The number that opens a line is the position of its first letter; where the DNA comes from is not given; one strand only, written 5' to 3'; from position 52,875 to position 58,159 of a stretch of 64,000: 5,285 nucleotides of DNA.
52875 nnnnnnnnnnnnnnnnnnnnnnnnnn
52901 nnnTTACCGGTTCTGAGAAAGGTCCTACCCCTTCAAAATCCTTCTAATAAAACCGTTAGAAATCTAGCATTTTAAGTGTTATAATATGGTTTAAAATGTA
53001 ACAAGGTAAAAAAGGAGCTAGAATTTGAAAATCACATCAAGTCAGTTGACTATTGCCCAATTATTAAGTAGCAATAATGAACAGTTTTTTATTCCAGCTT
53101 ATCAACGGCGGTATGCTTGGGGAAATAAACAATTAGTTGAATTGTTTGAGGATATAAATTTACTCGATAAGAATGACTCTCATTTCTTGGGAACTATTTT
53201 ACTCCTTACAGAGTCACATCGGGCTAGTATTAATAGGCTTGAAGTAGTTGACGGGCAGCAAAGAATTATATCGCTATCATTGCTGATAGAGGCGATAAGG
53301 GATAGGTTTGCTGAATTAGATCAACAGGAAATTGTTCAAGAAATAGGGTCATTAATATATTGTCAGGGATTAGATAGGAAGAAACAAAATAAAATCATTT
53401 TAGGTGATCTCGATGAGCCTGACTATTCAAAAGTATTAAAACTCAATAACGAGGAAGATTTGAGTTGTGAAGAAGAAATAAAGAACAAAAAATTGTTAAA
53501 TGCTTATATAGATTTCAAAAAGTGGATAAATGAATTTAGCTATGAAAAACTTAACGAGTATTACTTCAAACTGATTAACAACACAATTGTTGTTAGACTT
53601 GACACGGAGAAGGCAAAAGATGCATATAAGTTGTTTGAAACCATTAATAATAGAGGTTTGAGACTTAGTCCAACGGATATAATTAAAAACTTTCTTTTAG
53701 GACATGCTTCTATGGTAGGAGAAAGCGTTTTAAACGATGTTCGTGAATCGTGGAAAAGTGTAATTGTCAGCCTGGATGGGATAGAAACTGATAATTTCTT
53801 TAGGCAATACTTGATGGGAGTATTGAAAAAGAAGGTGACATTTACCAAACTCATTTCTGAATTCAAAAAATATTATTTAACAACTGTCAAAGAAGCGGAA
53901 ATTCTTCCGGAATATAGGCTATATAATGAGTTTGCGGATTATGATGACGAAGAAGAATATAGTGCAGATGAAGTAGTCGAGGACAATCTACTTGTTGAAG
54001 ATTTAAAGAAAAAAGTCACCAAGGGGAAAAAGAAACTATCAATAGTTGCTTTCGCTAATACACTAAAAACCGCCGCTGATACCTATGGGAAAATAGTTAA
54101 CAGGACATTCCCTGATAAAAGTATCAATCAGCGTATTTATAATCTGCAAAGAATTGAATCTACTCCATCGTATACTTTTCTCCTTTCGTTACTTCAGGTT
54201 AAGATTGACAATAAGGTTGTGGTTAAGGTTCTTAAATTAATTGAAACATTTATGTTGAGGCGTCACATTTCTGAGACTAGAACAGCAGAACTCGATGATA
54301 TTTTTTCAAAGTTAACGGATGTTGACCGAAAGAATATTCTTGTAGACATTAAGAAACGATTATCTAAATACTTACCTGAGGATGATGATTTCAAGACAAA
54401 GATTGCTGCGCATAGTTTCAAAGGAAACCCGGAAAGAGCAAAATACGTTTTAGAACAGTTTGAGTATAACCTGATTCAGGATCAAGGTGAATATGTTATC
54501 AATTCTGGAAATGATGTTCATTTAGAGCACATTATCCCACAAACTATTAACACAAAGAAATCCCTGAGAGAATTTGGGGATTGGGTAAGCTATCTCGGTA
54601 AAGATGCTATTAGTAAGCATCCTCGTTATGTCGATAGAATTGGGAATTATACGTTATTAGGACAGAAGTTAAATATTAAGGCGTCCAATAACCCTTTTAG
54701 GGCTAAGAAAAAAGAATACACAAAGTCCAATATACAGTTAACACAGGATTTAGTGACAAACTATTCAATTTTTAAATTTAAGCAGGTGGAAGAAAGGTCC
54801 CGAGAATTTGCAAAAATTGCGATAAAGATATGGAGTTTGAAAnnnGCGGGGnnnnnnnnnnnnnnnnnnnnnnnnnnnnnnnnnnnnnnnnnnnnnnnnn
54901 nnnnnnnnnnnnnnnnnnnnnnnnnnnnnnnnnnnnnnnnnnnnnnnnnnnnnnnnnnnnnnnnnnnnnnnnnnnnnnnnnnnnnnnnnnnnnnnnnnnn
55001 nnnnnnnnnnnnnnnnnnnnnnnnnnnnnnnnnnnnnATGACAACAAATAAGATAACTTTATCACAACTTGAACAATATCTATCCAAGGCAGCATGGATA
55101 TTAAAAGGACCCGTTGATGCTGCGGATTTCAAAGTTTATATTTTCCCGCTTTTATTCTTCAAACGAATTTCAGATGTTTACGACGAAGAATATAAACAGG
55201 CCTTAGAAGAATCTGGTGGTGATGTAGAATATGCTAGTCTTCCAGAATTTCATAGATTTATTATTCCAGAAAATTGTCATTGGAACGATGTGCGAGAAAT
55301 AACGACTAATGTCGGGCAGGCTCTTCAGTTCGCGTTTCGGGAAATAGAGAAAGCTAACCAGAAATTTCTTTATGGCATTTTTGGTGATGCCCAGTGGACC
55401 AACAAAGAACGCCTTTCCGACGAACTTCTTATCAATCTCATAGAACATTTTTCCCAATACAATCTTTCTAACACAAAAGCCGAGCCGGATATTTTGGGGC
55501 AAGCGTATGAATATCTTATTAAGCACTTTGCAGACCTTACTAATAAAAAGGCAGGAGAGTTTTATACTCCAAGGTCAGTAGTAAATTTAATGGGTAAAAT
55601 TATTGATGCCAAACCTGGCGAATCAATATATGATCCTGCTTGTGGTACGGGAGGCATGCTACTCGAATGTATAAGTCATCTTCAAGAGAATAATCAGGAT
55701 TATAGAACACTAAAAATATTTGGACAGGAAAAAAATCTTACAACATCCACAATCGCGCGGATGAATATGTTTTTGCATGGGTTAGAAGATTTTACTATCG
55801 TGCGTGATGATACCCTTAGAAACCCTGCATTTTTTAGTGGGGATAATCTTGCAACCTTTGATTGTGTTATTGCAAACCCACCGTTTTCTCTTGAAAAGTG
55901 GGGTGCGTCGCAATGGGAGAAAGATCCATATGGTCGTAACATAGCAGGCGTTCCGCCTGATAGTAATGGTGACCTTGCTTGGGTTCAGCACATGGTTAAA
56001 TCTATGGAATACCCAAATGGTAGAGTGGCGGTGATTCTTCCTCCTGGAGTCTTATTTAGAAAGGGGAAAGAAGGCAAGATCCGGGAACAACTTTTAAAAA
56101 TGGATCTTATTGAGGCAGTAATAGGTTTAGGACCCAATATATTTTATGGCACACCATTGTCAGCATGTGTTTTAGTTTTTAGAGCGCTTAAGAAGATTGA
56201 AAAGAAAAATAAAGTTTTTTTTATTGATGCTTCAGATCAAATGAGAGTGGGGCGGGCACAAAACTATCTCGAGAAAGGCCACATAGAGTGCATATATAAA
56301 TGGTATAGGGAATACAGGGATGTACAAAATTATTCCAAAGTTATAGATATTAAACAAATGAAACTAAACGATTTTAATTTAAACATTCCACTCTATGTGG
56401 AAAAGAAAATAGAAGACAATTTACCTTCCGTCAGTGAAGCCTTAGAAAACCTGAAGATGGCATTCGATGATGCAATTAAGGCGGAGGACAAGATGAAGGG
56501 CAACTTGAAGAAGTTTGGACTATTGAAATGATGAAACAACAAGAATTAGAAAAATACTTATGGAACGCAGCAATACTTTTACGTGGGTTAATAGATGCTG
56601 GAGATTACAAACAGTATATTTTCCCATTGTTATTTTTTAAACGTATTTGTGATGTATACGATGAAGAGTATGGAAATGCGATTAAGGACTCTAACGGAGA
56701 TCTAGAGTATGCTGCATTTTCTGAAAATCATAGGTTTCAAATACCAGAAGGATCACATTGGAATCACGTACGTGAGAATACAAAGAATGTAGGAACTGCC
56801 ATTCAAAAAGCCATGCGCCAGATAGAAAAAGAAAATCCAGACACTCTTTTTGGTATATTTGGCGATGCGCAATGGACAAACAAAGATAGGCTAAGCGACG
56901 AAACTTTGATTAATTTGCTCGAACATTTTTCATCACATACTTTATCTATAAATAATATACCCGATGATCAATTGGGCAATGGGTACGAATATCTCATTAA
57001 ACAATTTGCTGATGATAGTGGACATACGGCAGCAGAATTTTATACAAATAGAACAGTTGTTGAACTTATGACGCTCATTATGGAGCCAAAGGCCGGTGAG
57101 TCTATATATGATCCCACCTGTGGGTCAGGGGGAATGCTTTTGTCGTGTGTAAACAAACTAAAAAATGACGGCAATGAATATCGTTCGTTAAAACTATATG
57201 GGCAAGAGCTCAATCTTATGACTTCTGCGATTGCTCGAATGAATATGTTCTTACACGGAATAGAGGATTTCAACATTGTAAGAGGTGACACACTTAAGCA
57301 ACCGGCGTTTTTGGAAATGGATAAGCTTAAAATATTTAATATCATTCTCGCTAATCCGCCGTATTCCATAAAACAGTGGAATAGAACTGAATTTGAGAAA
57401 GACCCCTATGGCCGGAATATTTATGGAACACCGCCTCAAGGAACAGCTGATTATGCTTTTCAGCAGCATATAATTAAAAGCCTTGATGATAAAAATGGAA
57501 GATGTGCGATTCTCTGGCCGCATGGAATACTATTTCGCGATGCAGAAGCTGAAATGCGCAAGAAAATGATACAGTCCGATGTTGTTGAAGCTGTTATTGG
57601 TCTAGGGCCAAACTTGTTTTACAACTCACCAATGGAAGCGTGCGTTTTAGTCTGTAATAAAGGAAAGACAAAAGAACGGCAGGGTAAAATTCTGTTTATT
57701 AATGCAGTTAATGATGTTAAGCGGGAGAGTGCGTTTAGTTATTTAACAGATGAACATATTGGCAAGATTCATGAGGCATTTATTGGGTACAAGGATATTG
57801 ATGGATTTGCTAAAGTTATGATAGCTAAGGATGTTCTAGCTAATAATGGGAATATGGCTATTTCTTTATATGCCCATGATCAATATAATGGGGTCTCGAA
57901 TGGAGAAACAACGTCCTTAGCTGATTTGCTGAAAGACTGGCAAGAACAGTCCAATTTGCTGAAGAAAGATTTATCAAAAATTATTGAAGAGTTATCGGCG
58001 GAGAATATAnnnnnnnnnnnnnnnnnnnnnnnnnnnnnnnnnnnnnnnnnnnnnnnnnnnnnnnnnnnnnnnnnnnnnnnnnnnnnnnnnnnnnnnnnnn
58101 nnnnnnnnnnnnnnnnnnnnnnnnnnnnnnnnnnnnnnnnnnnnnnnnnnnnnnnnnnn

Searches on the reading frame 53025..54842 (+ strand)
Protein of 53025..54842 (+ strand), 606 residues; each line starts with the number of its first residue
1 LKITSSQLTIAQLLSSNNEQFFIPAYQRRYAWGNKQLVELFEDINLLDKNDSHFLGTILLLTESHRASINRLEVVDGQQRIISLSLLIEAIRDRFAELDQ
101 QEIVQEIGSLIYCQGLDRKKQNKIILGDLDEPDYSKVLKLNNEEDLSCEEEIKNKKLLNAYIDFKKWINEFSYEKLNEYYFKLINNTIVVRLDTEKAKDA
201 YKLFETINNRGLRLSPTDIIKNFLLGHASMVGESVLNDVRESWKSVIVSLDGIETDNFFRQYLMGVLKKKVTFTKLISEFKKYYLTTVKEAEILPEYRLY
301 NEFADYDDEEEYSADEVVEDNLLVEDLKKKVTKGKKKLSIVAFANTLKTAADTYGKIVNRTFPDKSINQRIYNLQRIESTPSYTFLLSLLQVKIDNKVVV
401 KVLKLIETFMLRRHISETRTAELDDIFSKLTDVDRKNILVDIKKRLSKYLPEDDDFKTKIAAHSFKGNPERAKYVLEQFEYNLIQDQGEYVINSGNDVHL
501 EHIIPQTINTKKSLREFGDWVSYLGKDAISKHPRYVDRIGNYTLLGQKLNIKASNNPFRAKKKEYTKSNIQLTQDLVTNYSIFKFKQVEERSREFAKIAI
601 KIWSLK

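Call 7: search_protein_families(library=pfam, proteins=[window:53025-54842:+], max_evalue=0.1)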
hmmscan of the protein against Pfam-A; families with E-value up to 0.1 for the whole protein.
window:53025-54842:+ (606 aa): 2 families
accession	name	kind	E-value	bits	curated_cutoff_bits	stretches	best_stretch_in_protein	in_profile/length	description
PF03235.19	GmrSD_N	-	1.8e-36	126.6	33.2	1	10-225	1-199/199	GmrSD restriction endonuclease, N-terminal domain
PF07510.16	GmrSD_C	-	2.7e-22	79.6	23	1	451-598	2-138/138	GmrSD restriction endonucleases, C-terminal domain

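Call 8: search_protein_families(library=padloc, proteins=[window:53025-54842:+], max_evalue=0.1)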
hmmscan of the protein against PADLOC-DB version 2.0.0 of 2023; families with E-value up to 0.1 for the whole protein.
window:53025-54842:+ (606 aa): 30 families (the best 25 are shown)
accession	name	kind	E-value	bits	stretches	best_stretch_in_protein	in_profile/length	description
PDLC04157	HEC-06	-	5.3e-87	290.7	2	3-275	7-280/558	-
PDLC04155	HEC-06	-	1.8e-79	265.7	2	2-287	4-295/562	-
PDLC02693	Orf5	-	5.7e-70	234.8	2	318-603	259-542/543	Orf5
PDLC04154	HEC-06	-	4.3e-69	231.7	2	4-284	8-301/569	-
PDLC02700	Orf5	-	4.6e-62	208.5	2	10-264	3-263/555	Orf5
PDLC02692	Orf5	-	6.2e-55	185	1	14-604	1-557/558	Orf5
PDLC02687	Orf5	-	4.4e-53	178.8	2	7-290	5-301/543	Orf5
PDLC02695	Orf5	-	1.9e-45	153.4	2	1-291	1-318/601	Orf5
PDLC02691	Orf5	-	1.2e-41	140.9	3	1-156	1-157/579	Orf5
PDLC02701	Orf5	-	6.6e-35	118.6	2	11-293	11-317/596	Orf5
PDLC02698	Orf5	-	8.7e-31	105.3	3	372-605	345-573/573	Orf5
PDLC02686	Orf5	-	2.8e-28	96.7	1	3-603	3-566/566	Orf5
PDLC02696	Orf5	-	3.9e-27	93.4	2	22-225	2-235/558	Orf5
PDLC02690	Orf5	-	1.2e-26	91.7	2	16-327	5-311/531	Orf5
PDLC02689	Orf5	-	3.1e-26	90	2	10-230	8-218/558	Orf5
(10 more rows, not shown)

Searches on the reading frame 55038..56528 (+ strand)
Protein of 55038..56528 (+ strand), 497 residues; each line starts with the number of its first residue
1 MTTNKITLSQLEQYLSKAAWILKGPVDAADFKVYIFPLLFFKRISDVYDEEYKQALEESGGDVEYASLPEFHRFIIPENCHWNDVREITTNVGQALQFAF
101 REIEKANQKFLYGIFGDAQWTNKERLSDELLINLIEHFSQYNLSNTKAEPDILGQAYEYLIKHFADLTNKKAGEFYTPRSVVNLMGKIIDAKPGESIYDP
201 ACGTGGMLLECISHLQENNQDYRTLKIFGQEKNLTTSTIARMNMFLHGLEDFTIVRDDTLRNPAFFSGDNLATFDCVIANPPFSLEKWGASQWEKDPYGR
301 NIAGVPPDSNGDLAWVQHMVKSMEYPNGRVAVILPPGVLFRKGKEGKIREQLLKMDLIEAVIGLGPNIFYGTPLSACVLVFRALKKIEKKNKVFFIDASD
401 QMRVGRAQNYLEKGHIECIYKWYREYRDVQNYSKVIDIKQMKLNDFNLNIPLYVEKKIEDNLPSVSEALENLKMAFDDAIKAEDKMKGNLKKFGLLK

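Call 7: search_protein_families(library=pfam, proteins=[window:55038-56528:+], max_evalue=0.1)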
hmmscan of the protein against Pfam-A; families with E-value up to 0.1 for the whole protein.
window:55038-56528:+ (497 aa): 6 families
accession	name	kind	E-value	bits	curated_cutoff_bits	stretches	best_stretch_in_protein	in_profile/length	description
PF02384.22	N6_Mtase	-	9.9e-101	337.6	20.4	1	150-458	3-307/311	N-6 DNA Methylase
PF12161.14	HsdM_N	-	4.3e-20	73.2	24.5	1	11-138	1-135/135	HsdM N-terminal domain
PF01170.24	UPF0020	-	1.8e-05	25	22.3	1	187-283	22-131/197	RMKL-like, methyltransferase domain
PF07669.17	Eco57I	-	0.00017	22.1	25.3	1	262-364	60-165/171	Eco57I restriction-modification methylase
PF05175.20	MTS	-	0.043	13.9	23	1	187-284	25-109/170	Methyltransferase small domain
PF13847.12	Methyltransf_31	-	0.086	13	27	0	192-280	2-81/145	Methyltransferase domain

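Call 8: search_protein_families(library=padloc, proteins=[window:55038-56528:+], max_evalue=0.1)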
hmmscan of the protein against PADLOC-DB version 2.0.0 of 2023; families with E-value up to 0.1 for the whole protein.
window:55038-56528:+ (497 aa): 49 families (the best 25 are shown)
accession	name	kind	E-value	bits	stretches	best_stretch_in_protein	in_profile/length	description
PDLC03039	MTase_I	-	2.2e-163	543.1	1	6-485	2-478/708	Type I methyltransferase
PDLC03038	MTase_I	-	4.9e-159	529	1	5-466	3-463/896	Type I methyltransferase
PDLC03031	MTase_I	-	2.6e-125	417.6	1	5-458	2-488/834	Type I methyltransferase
PDLC03027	MTase_I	-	8e-104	346.8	1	8-467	5-450/810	Type I methyltransferase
PDLC03022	MTase_I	-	2.9e-97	325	1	6-457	1-477/857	Type I methyltransferase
PDLC03028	MTase_I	-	2.2e-79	265.8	1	6-495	724-1231/1236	Type I methyltransferase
PDLC03032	MTase_I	-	3.1e-73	245.3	1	9-463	6-448/1001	Type I methyltransferase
PDLC03021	MTase_I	-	6.1e-60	201.4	1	38-490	32-489/491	Type I methyltransferase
PDLC03029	MTase_I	-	7.2e-58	194.6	1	10-461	8-485/661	Type I methyltransferase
PDLC03019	MTase_I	-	2.9e-56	189.3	1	11-416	8-412/932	Type I methyltransferase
PDLC03026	MTase_I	-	8.1e-54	181.5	1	75-438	49-422/487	Type I methyltransferase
PDLC03035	MTase_I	-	1.1e-53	180.8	1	90-487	99-492/653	Type I methyltransferase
PDLC04134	mad2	-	1.1e-49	167.7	1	6-428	136-489/492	mads_2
PDLC03240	MTase_II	-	5.8e-44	148.8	1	11-463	8-475/511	Type II methyltransferase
PDLC03020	MTase_I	-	1.9e-38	130.7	1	145-371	157-393/410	Type I methyltransferase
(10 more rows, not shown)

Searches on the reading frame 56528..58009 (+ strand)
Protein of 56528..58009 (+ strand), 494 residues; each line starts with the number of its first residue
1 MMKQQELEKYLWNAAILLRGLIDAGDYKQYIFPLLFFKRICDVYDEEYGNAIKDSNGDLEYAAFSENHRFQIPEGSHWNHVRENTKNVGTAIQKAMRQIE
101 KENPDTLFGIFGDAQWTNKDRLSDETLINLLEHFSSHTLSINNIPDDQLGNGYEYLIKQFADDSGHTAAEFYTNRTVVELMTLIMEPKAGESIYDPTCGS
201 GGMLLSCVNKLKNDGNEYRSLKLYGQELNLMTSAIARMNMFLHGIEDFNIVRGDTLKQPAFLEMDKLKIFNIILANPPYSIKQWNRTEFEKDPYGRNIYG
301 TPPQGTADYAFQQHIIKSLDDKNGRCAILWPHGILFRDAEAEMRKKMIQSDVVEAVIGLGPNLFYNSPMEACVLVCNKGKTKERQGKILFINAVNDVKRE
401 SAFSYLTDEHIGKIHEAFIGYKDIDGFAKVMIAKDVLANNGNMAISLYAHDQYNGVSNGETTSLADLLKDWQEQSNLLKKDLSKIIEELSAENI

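Call 7: search_protein_families(library=pfam, proteins=[window:56528-58009:+], max_evalue=0.1)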
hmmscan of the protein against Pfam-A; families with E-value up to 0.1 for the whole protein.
window:56528-58009:+ (494 aa): 4 families
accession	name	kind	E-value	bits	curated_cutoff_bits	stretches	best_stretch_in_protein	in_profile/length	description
PF02384.22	N6_Mtase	-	1.3e-86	291.2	20.4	1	146-450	3-304/311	N-6 DNA Methylase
PF12161.14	HsdM_N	-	2.9e-22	80.2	24.5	1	7-134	1-135/135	HsdM N-terminal domain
PF07669.17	Eco57I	-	7.5e-07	29.8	25.3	1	246-358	48-164/171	Eco57I restriction-modification methylase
PF01170.24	UPF0020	-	0.00013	22.2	22.3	1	181-281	20-133/197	RMKL-like, methyltransferase domain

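Call 8: search_protein_families(library=padloc, proteins=[window:56528-58009:+], max_evalue=0.1)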
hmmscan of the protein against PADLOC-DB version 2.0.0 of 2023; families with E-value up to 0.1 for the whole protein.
window:56528-58009:+ (494 aa): 46 families (the best 25 are shown)
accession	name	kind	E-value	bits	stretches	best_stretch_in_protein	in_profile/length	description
PDLC03039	MTase_I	-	2.5e-220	731.3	1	1-485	1-486/708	Type I methyltransferase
PDLC03038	MTase_I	-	4.5e-214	711.1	1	3-473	5-477/896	Type I methyltransferase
PDLC03031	MTase_I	-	5.4e-108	360.3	1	5-451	6-486/834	Type I methyltransferase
PDLC03027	MTase_I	-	6.2e-96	320.7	1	2-451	3-439/810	Type I methyltransferase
PDLC03022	MTase_I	-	1.6e-87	292.7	1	2-449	1-474/857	Type I methyltransferase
PDLC03028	MTase_I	-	7e-73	244.3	1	2-450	724-1191/1236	Type I methyltransferase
PDLC03032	MTase_I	-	4.8e-66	221.5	1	2-449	3-439/1001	Type I methyltransferase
PDLC03019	MTase_I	-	5.4e-64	214.9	1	7-426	8-429/932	Type I methyltransferase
PDLC03035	MTase_I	-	3.4e-54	182.5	1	1-397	4-406/653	Type I methyltransferase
PDLC03029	MTase_I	-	5.3e-54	181.8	1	2-419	4-449/661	Type I methyltransferase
PDLC03021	MTase_I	-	3.4e-49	166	1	12-487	15-490/491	Type I methyltransferase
PDLC04134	mad2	-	1.4e-45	154.1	1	3-421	137-487/492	mads_2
PDLC03026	MTase_I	-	3.1e-44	149.9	1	2-411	1-390/487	Type I methyltransferase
PDLC03240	MTase_II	-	6.7e-43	145.3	1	4-396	5-405/511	Type II methyltransferase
PDLC03020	MTase_I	-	3.4e-42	143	2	147-366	163-393/410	Type I methyltransferase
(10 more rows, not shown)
